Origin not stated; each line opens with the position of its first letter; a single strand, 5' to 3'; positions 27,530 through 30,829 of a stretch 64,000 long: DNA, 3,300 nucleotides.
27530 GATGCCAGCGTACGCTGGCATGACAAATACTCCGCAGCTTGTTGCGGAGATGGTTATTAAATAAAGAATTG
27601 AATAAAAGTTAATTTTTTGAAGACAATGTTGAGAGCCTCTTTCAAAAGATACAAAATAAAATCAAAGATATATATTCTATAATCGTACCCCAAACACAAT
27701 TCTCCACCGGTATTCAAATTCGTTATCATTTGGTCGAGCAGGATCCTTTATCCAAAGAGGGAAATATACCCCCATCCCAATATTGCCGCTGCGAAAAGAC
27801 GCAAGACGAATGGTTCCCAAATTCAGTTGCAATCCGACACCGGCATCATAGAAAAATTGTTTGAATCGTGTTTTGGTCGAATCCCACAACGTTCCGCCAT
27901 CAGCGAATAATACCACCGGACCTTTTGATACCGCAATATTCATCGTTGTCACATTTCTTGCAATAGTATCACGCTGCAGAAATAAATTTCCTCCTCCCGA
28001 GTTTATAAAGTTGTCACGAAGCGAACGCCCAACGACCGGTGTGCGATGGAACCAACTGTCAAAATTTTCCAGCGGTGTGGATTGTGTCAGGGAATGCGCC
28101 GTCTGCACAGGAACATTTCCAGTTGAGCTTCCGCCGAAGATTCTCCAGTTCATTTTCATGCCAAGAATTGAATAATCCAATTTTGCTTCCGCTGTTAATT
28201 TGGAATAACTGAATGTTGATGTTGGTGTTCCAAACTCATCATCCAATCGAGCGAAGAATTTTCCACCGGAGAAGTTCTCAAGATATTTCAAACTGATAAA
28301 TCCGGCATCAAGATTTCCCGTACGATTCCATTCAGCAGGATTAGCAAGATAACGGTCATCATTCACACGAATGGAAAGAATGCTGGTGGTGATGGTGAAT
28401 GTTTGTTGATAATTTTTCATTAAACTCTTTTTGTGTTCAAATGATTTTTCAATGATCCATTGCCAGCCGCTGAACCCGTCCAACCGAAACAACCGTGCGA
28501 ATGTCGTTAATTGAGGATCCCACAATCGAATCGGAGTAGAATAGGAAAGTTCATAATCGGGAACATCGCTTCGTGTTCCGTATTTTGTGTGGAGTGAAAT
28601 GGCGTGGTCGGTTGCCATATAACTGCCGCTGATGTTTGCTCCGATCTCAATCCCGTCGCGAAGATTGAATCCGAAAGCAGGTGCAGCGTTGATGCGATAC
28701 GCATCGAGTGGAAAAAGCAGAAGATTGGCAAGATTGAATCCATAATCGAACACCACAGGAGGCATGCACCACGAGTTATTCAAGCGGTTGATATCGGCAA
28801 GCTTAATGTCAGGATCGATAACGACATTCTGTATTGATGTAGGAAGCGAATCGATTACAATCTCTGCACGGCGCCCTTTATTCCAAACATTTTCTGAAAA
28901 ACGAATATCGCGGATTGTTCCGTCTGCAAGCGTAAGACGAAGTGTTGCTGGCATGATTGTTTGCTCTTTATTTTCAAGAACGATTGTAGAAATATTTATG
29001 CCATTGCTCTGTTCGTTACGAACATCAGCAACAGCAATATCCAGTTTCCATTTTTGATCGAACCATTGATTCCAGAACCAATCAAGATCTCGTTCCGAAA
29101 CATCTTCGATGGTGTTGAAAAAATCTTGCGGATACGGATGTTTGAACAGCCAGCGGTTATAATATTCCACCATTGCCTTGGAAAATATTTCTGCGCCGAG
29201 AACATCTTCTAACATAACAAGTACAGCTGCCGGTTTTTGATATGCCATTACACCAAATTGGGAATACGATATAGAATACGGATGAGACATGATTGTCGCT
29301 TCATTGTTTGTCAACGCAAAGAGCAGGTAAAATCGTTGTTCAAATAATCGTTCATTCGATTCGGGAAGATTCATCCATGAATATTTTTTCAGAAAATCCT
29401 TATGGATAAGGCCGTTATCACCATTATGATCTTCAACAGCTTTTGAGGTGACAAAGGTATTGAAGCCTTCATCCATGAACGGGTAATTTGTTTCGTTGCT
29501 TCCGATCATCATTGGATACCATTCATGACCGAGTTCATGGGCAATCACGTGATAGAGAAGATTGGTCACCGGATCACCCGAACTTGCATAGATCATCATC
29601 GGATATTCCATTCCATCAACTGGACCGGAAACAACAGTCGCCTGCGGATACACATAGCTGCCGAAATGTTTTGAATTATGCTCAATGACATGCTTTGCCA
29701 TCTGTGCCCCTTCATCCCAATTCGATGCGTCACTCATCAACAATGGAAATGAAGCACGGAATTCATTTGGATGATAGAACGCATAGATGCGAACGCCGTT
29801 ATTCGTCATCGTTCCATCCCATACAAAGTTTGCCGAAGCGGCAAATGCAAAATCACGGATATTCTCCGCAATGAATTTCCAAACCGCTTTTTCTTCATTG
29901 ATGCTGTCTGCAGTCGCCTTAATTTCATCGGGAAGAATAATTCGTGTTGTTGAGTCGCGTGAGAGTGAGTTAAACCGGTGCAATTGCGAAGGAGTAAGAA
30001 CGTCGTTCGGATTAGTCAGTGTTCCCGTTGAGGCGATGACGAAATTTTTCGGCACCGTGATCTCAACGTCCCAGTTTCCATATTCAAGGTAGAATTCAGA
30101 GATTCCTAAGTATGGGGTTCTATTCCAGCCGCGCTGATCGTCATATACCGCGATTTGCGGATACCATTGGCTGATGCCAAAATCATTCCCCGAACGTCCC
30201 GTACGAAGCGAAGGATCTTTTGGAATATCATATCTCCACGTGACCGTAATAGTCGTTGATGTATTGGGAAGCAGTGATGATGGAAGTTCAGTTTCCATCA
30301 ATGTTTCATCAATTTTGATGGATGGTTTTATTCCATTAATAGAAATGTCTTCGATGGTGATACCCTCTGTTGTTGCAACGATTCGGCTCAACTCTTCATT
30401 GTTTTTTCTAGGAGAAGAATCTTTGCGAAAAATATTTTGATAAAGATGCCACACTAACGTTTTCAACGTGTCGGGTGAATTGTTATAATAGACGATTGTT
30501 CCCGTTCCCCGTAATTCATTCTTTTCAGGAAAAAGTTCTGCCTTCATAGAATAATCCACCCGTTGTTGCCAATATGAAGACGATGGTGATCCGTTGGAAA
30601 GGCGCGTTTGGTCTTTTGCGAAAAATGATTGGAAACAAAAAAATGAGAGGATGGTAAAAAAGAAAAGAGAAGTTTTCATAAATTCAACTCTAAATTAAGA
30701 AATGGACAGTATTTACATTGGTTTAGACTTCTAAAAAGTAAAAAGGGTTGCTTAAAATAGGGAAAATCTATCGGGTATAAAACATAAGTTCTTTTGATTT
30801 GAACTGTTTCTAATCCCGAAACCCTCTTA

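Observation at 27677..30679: M1 zinc aminopeptidase fused to a putative Omp85-like outer-membrane beta-barrel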

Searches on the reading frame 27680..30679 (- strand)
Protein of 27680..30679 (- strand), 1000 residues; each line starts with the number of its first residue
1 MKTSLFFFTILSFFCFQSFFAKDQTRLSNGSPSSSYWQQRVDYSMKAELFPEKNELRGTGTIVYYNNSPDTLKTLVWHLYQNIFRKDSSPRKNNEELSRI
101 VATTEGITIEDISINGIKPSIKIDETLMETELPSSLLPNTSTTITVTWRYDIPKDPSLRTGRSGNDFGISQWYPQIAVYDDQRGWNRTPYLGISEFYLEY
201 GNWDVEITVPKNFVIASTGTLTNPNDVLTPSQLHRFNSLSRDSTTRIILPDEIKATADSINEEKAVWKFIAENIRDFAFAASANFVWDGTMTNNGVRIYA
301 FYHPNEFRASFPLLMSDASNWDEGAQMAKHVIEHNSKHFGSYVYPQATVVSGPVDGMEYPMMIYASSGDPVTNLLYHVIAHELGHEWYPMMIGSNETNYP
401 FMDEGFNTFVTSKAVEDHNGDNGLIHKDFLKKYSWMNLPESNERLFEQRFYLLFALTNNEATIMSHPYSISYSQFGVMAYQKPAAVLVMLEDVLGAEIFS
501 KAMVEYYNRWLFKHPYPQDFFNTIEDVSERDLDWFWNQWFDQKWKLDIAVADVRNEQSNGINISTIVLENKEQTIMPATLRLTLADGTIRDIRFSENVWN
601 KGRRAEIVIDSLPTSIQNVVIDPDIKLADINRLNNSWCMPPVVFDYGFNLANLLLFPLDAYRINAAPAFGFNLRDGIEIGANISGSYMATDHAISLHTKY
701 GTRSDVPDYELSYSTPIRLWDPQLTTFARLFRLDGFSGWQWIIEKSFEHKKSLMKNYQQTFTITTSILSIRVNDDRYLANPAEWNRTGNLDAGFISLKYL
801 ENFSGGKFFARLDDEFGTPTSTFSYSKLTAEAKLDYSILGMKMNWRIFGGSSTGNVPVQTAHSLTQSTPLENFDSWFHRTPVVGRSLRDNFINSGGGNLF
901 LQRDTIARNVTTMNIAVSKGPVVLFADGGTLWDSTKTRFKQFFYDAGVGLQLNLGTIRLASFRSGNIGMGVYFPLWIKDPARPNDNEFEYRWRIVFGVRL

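Call 5: search_protein_families(library=pfam, proteins=[window:27680-30679:-], max_evalue=0.1)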
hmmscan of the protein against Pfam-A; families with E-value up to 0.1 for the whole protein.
window:27680-30679:- (1000 aa): 1 family
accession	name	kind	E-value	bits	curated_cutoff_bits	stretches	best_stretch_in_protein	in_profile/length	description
PF01433.26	Peptidase_M1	-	7.2e-16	58.9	27.7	1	375-539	67-218/218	Peptidase family M1 domain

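Call 6: search_protein_families(library=ncbifam, proteins=[window:27680-30679:-], max_evalue=0.1)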
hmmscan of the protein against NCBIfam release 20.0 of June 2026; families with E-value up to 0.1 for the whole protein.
window:27680-30679:- (1000 aa): 4 families
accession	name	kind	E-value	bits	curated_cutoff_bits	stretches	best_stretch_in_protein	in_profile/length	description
TIGR02412.1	pepN_strep_liv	equivalog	4e-10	38.7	591.2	1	373-542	285-441/832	aminopeptidase N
TIGR02411.1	leuko_A4_hydro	equivalog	4.5e-08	32.3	761.7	1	349-522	251-415/600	leukotriene-A(4) hydrolase/aminopeptidase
TIGR02414.1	pepN_proteo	equivalog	9.3e-07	27.4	718.2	1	475-557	370-451/868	aminopeptidase N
NF058613.1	OMPAssmBamADein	equivalog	0.004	15.1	1050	1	911-963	782-835/857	outer membrane protein assembly factor BamA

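Call 7: find_homologous_proteins(query=window:27680-30679:-, max_evalue=0.00001)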
Query window:27680-30679:- (1000 aa): 7875 proteins with E <= 0.00001 among 8000 candidates; the best 120 are listed.
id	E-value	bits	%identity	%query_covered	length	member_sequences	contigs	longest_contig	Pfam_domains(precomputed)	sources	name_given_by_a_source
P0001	0.0e+0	2233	100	96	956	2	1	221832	PF01433.27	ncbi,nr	ncbi:MAG: M1 family metallopeptidase [Bacteroidota bacterium]|nr:M1 family metallopeptidase [Bactero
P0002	0.0e+0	1875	79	100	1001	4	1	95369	PF01433.27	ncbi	-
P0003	0.0e+0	1742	73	100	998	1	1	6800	PF01433.27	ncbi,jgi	jgi:hypothetical protein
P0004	0.0e+0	1727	72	100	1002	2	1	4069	PF01433.27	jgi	-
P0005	0.0e+0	1695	71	100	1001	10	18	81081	PF01433.27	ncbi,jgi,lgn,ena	jgi:hypothetical protein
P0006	0.0e+0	1689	71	100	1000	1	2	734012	PF01433.27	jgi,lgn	jgi:hypothetical protein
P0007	0.0e+0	1675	71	98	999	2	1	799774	PF01433.27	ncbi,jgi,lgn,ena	ncbi:MAG: M1 family aminopeptidase [Bacteroidota bacterium]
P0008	0.0e+0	1665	77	91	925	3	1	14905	PF01433.27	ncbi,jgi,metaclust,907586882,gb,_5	metaclust:\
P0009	0.0e+0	1664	69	100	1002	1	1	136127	PF01433.27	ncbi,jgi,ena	ncbi:MAG: M1 family aminopeptidase [Bacteroidota bacterium]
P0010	0.0e+0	1649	69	100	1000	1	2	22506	PF01433.27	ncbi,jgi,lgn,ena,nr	ncbi:MAG: M1 family metallopeptidase [Bacteriovoracaceae bacterium]|nr:M1 family metallopeptidase [B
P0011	0.0e+0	1636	68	100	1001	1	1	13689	PF01433.27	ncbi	-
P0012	0.0e+0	1635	70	99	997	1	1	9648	PF01433.27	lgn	-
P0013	0.0e+0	1631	68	100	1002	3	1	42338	PF01433.27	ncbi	ncbi:MAG: M1 family aminopeptidase [Bacteroidota bacterium]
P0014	0.0e+0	1612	68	99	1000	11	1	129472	PF01433.27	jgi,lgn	jgi:hypothetical protein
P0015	0.0e+0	1611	67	99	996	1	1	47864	PF01433.27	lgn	-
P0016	0.0e+0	1611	68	99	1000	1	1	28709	PF01433.27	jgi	jgi:hypothetical protein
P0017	0.0e+0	1573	66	100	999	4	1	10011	PF01433.27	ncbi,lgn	-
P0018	0.0e+0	1528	64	100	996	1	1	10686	PF01433.27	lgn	-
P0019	0.0e+0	1517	65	100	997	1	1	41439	PF01433.27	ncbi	-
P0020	0.0e+0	1440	61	100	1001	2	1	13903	PF01433.27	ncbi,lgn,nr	ncbi:MAG: M1 family metallopeptidase [Bacteroidetes bacterium]|nr:M1 family metallopeptidase [Bacter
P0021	0.0e+0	1439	60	100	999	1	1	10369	PF01433.27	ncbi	ncbi:MAG: M1 family aminopeptidase [Bacteroidota bacterium]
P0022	0.0e+0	1424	60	100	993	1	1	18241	PF01433.27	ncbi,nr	ncbi:MAG: M1 family metallopeptidase [Ignavibacteriales bacterium]|nr:M1 family metallopeptidase [Ig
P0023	0.0e+0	1408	60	100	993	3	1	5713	PF01433.27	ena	-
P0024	0.0e+0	1378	59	100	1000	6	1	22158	PF01433.27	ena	-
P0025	0.0e+0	1354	59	100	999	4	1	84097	PF01433.27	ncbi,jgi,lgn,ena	ncbi:MAG: M1 family aminopeptidase [Ignavibacteriaceae bacterium]|jgi:hypothetical protein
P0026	0.0e+0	1353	67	84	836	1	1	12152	PF01433.27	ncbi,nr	ncbi:MAG: M1 family metallopeptidase, partial [Bacteroidetes bacterium]|nr:M1 family metallopeptidas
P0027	0.0e+0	1322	66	83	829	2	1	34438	PF01433.27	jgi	jgi:hypothetical protein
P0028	0.0e+0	1322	56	98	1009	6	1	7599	PF01433.27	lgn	-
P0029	0.0e+0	1312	57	99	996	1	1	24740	PF01433.27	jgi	jgi:hypothetical protein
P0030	0.0e+0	1312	57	100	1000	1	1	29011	PF01433.27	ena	-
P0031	0.0e+0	1266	60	91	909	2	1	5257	PF01433.27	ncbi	ncbi:MAG: M1 family metallopeptidase, partial [Ignavibacteriaceae bacterium]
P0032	0.0e+0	1146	72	66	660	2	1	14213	PF01433.27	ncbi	ncbi:MAG: M1 family aminopeptidase, partial [Bacteroidota bacterium]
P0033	0.0e+0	1106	49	100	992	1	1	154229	PF01433.27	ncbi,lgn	-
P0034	0.0e+0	1101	51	98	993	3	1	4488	PF01433.27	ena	-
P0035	0.0e+0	1064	48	100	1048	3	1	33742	PF01433.27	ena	-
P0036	0.0e+0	1047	47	100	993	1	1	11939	PF01433.27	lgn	-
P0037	2.0e-293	994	48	91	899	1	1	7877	PF01433.27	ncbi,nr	ncbi:MAG: M1 family metallopeptidase, partial [Bacteroidota bacterium]|nr:M1 family metallopeptidase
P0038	8.9e-271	919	46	100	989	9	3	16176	PF01433.27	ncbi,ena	-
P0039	1.4e-266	905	45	98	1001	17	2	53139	PF01433.27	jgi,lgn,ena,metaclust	metaclust:\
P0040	8.5e-253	860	42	98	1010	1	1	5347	PF01433.27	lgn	-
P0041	1.3e-250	853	44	98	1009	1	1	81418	PF01433.27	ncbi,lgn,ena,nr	ncbi:MAG: M1 family metallopeptidase [Bacteroidetes bacterium]|nr:M1 family metallopeptidase [Bacter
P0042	3.6e-247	841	42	98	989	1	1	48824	PF01433.27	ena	-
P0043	1.7e-244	832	43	98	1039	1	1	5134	PF01433.27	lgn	-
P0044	3.1e-221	755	41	98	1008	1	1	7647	PF01433.27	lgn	-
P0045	3.0e-218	745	39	98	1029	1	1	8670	PF01433.27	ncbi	-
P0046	4.2e-218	745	39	98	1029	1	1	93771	PF01433.27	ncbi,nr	ncbi:MAG TPA: M1 family metallopeptidase [Longimicrobiales bacterium]|nr:M1 family metallopeptidase 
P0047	9.7e-218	744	40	98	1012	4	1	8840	PF01433.27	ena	-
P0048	2.3e-216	739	39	98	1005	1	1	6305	PF01433.27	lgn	-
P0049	1.4e-215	737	38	98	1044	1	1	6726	PF01433.27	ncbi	-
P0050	2.2e-205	703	38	99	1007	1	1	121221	PF01433.27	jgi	jgi:hypothetical protein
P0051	1.3e-182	628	39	85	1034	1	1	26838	PF01433.27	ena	-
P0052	7.4e-179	615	46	63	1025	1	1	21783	PF01433.27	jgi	-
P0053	1.7e-177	611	44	68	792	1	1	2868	PF01433.27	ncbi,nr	ncbi:MAG TPA: M1 family metallopeptidase, partial [Longimicrobiaceae bacterium]|nr:M1 family metallo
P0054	1.1e-174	601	46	63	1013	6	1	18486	PF01433.27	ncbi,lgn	ncbi:hypothetical protein BH23GEM7_BH23GEM7_33460 [soil metagenome]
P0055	7.6e-172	592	43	65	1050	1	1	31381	PF01433.27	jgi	jgi:hypothetical protein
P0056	3.6e-158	547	41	63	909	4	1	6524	PF01433.27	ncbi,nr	ncbi:MAG TPA: M1 family metallopeptidase [Gemmatimonadaceae bacterium]|nr:M1 family metallopeptidase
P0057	2.8e-154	534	33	97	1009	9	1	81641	PF01433.27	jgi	jgi:hypothetical protein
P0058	2.2e-151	524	34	96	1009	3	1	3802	PF01433.27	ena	-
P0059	1.2e-148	515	42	61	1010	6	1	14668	PF01433.27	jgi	jgi:hypothetical protein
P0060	1.8e-147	511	41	61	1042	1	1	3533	PF01433.27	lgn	-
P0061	2.2e-147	511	34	96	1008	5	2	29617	PF01433.27,PF01103.30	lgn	-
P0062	2.2e-146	508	32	96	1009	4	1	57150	PF01433.27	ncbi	ncbi:MAG: M1 family aminopeptidase [Bacteroidota bacterium]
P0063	4.4e-145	503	33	96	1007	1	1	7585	PF01433.27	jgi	jgi:hypothetical protein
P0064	6.9e-145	503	34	96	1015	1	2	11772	PF01433.27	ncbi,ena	-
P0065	2.6e-143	497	32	97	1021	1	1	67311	PF01433.27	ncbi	-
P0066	2.8e-143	497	32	97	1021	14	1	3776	PF01433.27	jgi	-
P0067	6.6e-143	496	32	96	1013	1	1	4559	PF01433.27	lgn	-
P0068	2.2e-142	494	33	100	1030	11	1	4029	PF01433.27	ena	-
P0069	4.0e-142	493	33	96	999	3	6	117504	PF01433.27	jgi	jgi:aminopeptidase N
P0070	1.3e-141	492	32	97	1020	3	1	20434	PF01433.27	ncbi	-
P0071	1.6e-141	491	32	96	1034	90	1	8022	PF01433.27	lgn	-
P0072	6.1e-141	490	32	97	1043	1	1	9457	PF01433.27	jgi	jgi:hypothetical protein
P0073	1.2e-140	489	39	63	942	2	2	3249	PF01433.27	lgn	-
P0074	1.3e-140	489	32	97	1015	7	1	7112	PF01433.27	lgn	-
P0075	1.8e-140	488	33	96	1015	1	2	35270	PF01433.27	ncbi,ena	-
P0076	4.1e-140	487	32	96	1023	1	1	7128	PF01433.27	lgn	-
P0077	4.6e-140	487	33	96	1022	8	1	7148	PF01433.27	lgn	-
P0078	6.9e-140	486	32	97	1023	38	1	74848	PF01433.27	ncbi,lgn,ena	-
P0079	1.1e-139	485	33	96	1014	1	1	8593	PF01433.27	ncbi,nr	ncbi:MAG: M1 family metallopeptidase [Ignavibacteriae bacterium]|nr:M1 family metallopeptidase [Igna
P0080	2.3e-139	484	32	97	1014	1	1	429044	PF01433.27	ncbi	-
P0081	5.0e-138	480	32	96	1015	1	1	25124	PF01433.27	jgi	-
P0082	5.9e-138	480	32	97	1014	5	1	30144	PF01433.27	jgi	-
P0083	5.2e-137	477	32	94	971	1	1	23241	PF01433.27,PF01103.30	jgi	jgi:aminopeptidase N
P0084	2.6e-136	474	33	97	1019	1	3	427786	PF01433.27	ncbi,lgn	-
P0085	7.5e-136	473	33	96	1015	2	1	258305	PF01433.27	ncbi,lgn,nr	ncbi:MAG: hypothetical protein HY960_11490 [Ignavibacteriae bacterium]|nr:hypothetical protein [Igna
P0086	2.7e-135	471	32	96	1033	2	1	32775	PF01433.27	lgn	-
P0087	1.1e-134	469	32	96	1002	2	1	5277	PF01433.27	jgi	jgi:hypothetical protein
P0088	1.2e-134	469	33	97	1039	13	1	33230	PF01433.27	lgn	-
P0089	2.4e-134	468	33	96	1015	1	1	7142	PF01433.27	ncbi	-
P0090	1.2e-133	465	33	97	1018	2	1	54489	PF01433.27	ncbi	ncbi:MAG: M1 family metallopeptidase [Candidatus Kryptoniota bacterium]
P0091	2.0e-133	465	31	96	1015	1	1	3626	PF01433.27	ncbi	-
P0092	7.1e-133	463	31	96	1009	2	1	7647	PF01433.27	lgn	-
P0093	8.4e-132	459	34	85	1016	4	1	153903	PF01433.27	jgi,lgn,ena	-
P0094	1.9e-131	458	36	62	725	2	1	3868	PF01433.27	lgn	-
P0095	2.1e-131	458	32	96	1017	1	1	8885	PF01433.27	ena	-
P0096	1.2e-130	455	33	96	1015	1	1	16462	PF01433.27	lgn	-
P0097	3.9e-130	454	32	96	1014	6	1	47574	PF01433.27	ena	-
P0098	6.5e-129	450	39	61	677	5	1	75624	PF01433.27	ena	-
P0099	7.5e-129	450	39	62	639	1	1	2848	PF01433.27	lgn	-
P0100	2.0e-128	448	31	96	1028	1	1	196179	PF01433.27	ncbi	ncbi:MAG: M1 family metallopeptidase [Bacteroidota bacterium]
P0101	2.7e-128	448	32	89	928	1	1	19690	PF01433.27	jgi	-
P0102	1.0e-127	446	30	97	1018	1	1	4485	PF01433.27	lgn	-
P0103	9.1e-127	443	32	96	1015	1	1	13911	PF01433.27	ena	-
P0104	1.6e-126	442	40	62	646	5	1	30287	PF01433.27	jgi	jgi:hypothetical protein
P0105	2.9e-126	441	37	61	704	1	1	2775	PF01433.27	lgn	-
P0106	3.0e-126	441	31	96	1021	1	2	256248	PF01433.27,PF01103.30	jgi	jgi:hypothetical protein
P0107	4.6e-126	440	37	61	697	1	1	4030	PF01433.27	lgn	-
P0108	5.4e-126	440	39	61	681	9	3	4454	PF01433.27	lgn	-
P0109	1.7e-125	438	32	97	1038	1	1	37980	PF01433.27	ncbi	-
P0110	1.9e-125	438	36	76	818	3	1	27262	PF01433.27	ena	-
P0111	2.0e-125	438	37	60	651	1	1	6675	PF01433.27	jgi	jgi:hypothetical protein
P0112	3.6e-125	437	36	61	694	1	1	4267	PF01433.27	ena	-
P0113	8.2e-125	436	39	61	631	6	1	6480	PF01433.27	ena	-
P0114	1.3e-124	436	37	62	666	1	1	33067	PF01433.27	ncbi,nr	ncbi:MAG TPA: M1 family metallopeptidase [Longimicrobiales bacterium]|nr:M1 family metallopeptidase 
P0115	1.5e-124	435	32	96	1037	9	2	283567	PF01433.27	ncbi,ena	-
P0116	2.3e-124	435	36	62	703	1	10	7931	PF01433.27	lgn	-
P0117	4.4e-124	434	38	62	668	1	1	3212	PF01433.27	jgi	jgi:hypothetical protein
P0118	1.0e-123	433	38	61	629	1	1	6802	PF01433.27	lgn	-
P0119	1.1e-123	432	38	61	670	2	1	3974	PF01433.27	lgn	-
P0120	1.2e-123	432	39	61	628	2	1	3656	PF01433.27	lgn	-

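Call 8: search_solved_structures(query=window:27680-30679:-, max_evalue=1, show_alignments=2)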
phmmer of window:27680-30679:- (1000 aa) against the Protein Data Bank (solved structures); distinct sequences matched with E-value up to 1: 48.
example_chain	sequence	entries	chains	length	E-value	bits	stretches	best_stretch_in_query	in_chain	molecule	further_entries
1z1w_A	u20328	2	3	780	5.9e-07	31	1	360-587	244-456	Tricorn protease interacting factor F3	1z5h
3q7j_A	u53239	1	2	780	1.4e-06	29.8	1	361-587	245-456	Tricorn protease-interacting factor F3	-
9o5k_G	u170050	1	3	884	3.8e-05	25.1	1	377-543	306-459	Puromycin-sensitive aminopeptidase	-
8sw0_A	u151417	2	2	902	3.9e-05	25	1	377-543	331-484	Puromycin-sensitive aminopeptidase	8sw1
7z28_A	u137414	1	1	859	8.5e-05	23.9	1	377-544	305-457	Endoplasmic reticulum aminopeptidase 1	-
5dll_A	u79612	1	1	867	8.7e-05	23.9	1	459-559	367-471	Aminopeptidase N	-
4kx7_A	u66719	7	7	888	0.00011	23.6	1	376-544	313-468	Glutamyl aminopeptidase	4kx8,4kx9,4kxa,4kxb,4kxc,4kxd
6ea4_A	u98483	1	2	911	0.00016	23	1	376-525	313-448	Endoplasmic reticulum aminopeptidase 2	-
7p7p_A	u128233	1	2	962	0.00018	22.8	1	376-525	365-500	Endoplasmic reticulum aminopeptidase 2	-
7nsk_A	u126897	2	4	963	0.00018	22.8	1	376-525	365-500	Endoplasmic reticulum aminopeptidase 2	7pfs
7nup_A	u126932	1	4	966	0.00019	22.8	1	376-525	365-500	Endoplasmic reticulum aminopeptidase 2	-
5ab0_A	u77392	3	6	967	0.00019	22.8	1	376-525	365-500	ENDOPLASMATIC RETICULUM AMINOPEPTIDASE 2 | Endoplasmic reticulum aminopeptidase 2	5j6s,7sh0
3se6_A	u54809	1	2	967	0.00019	22.8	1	376-525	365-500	Endoplasmic reticulum aminopeptidase 2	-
6q4r_A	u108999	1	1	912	0.00033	22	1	377-544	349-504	Endoplasmic reticulum aminopeptidase 1,Endoplasmic reticulum aminopeptidase 1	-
5ab2_A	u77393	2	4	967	0.00033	22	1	376-525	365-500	ENDOPLASMIC RETICULUM AMINOPEPTIDASE 2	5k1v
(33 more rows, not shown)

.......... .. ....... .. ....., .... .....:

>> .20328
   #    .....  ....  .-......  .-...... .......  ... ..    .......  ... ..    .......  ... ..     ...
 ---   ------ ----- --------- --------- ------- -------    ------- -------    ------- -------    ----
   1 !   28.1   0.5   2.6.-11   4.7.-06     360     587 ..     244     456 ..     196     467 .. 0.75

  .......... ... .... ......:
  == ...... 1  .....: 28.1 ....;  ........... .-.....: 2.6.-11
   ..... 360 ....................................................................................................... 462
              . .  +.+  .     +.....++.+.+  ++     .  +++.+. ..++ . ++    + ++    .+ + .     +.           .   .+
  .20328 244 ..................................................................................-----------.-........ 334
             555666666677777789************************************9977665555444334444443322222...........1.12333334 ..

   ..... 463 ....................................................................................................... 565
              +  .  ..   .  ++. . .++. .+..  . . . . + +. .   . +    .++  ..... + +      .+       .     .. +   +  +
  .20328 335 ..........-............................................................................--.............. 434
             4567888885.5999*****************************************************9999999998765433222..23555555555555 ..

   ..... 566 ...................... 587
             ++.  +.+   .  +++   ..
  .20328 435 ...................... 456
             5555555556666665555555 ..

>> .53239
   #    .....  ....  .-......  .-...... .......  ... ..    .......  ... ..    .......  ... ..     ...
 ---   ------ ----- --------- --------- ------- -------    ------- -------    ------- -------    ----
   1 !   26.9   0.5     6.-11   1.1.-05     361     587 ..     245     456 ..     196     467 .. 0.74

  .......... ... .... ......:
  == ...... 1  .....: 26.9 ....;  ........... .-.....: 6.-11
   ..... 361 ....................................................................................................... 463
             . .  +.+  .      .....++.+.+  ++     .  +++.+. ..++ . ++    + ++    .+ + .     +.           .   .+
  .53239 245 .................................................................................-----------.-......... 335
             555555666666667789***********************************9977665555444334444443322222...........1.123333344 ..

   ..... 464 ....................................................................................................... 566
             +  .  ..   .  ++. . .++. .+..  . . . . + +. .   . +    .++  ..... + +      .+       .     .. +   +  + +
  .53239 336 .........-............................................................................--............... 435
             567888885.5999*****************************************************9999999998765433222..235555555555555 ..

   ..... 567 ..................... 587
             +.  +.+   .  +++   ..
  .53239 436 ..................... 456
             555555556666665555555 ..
